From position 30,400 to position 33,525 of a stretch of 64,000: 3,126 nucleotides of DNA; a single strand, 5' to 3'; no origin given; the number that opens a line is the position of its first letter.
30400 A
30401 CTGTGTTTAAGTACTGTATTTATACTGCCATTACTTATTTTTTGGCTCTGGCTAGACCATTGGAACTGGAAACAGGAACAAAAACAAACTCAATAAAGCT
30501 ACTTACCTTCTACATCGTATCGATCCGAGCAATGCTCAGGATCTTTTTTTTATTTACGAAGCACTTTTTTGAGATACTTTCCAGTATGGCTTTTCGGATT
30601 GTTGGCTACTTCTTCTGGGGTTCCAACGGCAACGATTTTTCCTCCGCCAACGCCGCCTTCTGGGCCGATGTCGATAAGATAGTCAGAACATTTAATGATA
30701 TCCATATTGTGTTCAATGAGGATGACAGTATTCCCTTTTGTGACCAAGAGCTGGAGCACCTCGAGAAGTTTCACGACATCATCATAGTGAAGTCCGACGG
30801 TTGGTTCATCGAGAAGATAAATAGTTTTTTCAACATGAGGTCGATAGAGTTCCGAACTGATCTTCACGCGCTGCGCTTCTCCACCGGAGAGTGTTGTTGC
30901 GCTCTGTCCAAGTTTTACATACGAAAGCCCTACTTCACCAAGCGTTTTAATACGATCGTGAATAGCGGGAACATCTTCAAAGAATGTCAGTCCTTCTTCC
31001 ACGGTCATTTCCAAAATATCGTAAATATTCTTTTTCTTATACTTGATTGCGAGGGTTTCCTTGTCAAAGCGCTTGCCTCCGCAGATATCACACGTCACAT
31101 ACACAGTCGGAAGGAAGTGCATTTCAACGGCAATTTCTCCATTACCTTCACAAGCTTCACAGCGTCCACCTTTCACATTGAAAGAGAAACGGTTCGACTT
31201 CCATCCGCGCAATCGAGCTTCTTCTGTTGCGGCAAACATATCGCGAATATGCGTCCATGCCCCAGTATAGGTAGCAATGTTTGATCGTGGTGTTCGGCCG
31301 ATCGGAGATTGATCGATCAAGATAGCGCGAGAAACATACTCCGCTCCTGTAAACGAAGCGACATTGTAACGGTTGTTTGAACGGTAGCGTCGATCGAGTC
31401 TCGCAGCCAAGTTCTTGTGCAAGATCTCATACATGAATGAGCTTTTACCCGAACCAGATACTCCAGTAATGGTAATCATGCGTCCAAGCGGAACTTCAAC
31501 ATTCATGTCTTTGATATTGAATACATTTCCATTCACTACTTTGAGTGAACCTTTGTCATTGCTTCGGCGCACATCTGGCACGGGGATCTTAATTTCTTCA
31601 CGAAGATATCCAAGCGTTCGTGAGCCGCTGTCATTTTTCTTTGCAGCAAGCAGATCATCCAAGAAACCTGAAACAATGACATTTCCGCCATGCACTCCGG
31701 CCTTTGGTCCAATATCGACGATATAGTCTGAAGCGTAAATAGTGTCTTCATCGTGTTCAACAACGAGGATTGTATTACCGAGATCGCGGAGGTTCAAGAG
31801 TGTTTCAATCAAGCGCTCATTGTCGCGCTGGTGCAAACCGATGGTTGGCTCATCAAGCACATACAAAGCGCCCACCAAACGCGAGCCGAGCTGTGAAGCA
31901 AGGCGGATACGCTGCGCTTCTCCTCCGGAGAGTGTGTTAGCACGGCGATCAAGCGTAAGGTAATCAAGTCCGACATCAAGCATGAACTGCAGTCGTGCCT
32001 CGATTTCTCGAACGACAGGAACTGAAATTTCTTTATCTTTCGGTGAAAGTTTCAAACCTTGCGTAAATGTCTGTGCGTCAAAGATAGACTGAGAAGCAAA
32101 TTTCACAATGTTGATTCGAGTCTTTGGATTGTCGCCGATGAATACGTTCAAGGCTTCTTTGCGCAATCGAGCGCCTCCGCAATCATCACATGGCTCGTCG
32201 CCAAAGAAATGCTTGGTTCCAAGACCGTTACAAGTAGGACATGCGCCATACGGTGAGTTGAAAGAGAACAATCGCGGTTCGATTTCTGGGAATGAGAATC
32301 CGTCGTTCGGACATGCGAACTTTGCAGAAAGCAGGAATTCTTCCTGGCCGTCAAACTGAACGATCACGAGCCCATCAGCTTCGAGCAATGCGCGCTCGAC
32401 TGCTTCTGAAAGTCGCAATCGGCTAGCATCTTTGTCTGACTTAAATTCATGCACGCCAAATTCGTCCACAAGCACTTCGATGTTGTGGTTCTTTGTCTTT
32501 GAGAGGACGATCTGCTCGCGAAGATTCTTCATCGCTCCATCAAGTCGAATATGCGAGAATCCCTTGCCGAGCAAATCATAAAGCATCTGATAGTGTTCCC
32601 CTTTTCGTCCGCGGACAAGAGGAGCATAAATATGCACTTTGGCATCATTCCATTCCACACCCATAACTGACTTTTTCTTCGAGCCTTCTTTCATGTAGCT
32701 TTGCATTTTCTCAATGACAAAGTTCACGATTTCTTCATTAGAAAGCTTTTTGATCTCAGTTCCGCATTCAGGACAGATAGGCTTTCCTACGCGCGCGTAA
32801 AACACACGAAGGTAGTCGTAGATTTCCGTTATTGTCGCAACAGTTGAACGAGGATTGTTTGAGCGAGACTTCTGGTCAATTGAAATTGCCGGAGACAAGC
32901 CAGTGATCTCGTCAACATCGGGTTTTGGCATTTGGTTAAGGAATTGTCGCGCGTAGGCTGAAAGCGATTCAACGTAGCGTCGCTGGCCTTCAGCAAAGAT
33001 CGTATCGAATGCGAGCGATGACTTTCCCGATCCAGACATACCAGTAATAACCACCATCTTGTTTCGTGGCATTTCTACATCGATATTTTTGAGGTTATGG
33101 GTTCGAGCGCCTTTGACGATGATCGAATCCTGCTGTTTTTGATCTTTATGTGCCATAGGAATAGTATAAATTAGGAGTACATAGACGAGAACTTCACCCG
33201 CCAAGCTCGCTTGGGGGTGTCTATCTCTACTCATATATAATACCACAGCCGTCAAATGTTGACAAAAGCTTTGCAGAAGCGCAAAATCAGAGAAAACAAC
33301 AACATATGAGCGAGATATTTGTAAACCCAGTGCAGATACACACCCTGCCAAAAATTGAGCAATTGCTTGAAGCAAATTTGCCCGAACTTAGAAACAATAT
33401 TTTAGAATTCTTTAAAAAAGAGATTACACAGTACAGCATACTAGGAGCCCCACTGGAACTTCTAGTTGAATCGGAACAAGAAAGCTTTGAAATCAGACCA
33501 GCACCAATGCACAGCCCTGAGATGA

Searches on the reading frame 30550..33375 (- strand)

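Call 66: search_protein_families(library=pfam, proteins=[window:30550-33375:-], max_evalue=0.00001)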
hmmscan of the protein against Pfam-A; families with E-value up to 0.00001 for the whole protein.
window:30550-33375:- (941 aa): 8 families
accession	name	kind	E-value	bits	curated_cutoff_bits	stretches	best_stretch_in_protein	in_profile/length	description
PF17760.6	UvrA_inter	-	4e-22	78.6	23.3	1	243-341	15-107/109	UvrA interaction domain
PF00005.33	ABC_tran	-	7.3e-22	78.9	25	0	790-859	74-136/137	ABC transporter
PF02463.25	SMC_N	-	2.9e-09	37.1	40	0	85-554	5-210/220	RecF/RecN/SMC N terminal domain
PF13555.12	AAA_29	-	1.8e-08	34.5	27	0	99-121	16-38/61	P-loop containing region of AAA domain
PF13304.12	AAA_21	-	2.1e-07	31.7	27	0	836-886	244-295/304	AAA domain, putative AbiEii toxin, Type IV TA system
PF13191.12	AAA_16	-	3.8e-07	31.2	32.6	0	101-145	20-63/167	AAA ATPase domain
PF20703.3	nSTAND1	-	2.4e-06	27.9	27.1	0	91-123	19-51/379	Novel STAND NTPase 1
PF20720.3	nSTAND3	-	2.4e-06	27.8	27.2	0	96-124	8-36/155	Novel STAND NTPase 3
